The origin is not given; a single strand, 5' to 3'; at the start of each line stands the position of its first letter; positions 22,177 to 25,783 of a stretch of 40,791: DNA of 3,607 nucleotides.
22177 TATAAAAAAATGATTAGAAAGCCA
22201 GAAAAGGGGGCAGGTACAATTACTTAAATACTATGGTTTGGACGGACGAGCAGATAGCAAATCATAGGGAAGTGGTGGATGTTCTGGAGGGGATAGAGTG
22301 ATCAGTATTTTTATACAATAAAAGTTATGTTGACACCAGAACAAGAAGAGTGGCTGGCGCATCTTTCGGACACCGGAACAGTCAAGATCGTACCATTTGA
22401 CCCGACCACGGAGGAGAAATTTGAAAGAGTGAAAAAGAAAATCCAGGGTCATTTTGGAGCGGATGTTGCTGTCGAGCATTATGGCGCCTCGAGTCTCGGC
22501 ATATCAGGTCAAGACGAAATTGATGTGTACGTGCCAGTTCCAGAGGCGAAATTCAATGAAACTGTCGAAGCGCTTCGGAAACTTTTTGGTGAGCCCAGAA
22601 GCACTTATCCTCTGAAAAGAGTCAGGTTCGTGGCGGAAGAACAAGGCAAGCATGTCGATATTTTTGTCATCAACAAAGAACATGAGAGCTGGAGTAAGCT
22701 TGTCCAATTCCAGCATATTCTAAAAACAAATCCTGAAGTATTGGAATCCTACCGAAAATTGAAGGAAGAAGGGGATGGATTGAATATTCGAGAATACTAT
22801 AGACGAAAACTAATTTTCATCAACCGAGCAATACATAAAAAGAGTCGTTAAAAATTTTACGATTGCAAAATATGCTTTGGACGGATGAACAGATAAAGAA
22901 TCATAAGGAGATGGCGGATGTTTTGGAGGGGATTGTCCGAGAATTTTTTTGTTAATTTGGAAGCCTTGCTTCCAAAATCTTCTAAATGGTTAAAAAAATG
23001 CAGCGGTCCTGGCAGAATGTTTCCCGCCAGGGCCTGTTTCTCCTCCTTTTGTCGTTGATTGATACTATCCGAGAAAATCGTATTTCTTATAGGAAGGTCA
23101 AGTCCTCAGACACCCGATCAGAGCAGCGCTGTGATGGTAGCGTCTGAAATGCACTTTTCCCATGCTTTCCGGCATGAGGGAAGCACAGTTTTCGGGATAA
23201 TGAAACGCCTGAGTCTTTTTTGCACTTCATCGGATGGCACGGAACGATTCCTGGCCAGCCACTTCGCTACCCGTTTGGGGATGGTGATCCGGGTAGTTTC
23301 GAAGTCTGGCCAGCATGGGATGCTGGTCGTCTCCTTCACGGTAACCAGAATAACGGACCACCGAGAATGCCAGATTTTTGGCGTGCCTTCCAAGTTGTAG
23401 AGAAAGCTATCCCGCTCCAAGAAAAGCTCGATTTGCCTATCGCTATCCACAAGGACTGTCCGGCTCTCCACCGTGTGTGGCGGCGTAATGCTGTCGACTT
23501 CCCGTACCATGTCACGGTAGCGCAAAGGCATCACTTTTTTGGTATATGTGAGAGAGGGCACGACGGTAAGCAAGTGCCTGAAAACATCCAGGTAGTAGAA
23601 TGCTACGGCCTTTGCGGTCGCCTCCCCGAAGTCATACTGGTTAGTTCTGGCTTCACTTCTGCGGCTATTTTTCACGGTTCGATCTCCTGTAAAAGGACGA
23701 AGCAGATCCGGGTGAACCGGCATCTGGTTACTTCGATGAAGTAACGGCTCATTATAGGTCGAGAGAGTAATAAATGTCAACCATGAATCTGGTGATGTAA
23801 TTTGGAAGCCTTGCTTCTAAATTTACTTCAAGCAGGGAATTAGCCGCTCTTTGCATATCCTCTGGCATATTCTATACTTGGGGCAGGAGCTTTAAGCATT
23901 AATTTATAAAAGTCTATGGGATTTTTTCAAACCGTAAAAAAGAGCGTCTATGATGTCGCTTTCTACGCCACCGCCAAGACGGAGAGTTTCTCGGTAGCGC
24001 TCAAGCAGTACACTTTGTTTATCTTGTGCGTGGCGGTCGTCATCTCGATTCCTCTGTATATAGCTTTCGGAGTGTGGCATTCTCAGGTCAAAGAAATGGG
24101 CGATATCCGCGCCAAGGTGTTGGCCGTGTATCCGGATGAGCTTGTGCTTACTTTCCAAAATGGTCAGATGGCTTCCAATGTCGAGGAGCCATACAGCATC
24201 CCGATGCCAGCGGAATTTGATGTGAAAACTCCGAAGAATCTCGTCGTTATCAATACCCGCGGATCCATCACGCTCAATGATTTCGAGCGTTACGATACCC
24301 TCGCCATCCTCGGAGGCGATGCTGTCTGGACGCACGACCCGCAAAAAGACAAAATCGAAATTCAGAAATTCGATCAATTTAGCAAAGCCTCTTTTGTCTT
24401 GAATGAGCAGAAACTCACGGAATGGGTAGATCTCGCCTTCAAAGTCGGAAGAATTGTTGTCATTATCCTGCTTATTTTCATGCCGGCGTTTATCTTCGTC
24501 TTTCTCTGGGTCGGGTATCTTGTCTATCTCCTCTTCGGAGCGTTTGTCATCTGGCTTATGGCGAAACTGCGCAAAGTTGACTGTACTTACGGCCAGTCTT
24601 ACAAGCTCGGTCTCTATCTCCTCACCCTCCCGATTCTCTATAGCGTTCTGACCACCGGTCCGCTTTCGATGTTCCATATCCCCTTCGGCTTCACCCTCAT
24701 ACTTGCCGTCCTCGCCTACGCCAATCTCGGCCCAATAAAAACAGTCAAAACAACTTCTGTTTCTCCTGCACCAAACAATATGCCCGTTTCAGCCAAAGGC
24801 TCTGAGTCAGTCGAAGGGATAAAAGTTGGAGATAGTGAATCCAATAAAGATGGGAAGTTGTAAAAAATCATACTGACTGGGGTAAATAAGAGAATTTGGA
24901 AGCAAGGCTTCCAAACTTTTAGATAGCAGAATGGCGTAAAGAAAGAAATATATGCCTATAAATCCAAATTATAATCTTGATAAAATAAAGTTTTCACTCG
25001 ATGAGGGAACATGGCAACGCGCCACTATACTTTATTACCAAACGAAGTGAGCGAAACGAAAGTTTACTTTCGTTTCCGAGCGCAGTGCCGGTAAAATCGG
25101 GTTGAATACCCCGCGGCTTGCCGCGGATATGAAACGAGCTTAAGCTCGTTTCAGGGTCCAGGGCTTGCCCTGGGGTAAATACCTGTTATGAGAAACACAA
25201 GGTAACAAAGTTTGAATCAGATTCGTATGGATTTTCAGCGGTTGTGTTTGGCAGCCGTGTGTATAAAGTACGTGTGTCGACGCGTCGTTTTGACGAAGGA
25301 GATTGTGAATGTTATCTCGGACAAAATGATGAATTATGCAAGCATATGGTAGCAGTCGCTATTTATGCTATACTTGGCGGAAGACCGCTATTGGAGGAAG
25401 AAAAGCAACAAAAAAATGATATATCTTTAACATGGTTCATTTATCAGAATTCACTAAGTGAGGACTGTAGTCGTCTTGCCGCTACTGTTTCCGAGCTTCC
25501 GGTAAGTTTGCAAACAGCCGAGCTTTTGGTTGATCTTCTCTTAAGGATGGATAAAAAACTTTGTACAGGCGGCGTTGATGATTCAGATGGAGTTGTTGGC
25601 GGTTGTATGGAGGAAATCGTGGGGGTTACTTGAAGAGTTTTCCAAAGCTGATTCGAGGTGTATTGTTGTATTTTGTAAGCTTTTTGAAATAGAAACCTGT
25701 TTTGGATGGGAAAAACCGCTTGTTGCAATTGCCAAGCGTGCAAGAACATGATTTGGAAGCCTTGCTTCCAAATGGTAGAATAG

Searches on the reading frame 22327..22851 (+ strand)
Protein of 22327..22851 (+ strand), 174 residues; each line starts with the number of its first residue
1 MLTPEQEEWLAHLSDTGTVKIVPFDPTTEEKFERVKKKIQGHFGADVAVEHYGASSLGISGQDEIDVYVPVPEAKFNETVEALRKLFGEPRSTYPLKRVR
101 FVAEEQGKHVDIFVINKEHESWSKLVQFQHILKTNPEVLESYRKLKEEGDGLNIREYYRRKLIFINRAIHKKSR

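Call 29: search_protein_families(library=pfam, proteins=[window:22327-22851:+], max_evalue=0.01)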
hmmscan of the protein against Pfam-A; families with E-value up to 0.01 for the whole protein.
window:22327-22851:+ (174 aa): 1 family
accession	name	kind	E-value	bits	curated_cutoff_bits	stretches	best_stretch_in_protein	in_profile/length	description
PF04229.20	GrpB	-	6.4e-18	65.9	25.5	1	19-170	2-158/159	GrpB protein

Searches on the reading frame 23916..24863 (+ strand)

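Call 29: search_protein_families(library=pfam, proteins=[window:23916-24863:+], max_evalue=0.01)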
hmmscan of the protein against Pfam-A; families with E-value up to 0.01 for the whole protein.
window:23916-24863:+ (315 aa): 2 families
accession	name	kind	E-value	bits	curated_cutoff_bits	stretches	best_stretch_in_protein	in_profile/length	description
PF06691.16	DUF1189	-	3.4e-19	69.7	28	1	4-266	1-236/244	Protein of unknown function (DUF1189)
PF04893.22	Yip1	-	0.0034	17.7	28.6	1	186-267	54-140/173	Yip1 domain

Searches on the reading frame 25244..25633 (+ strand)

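Call 29: search_protein_families(library=pfam, proteins=[window:25244-25633:+], max_evalue=0.01)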
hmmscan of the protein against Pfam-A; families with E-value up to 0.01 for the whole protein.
window:25244-25633:+ (129 aa): 1 family
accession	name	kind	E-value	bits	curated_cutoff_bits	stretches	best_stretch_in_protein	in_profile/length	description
PF04434.22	SWIM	-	9.4e-05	22.3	19.6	1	7-42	1-37/38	SWIM zinc finger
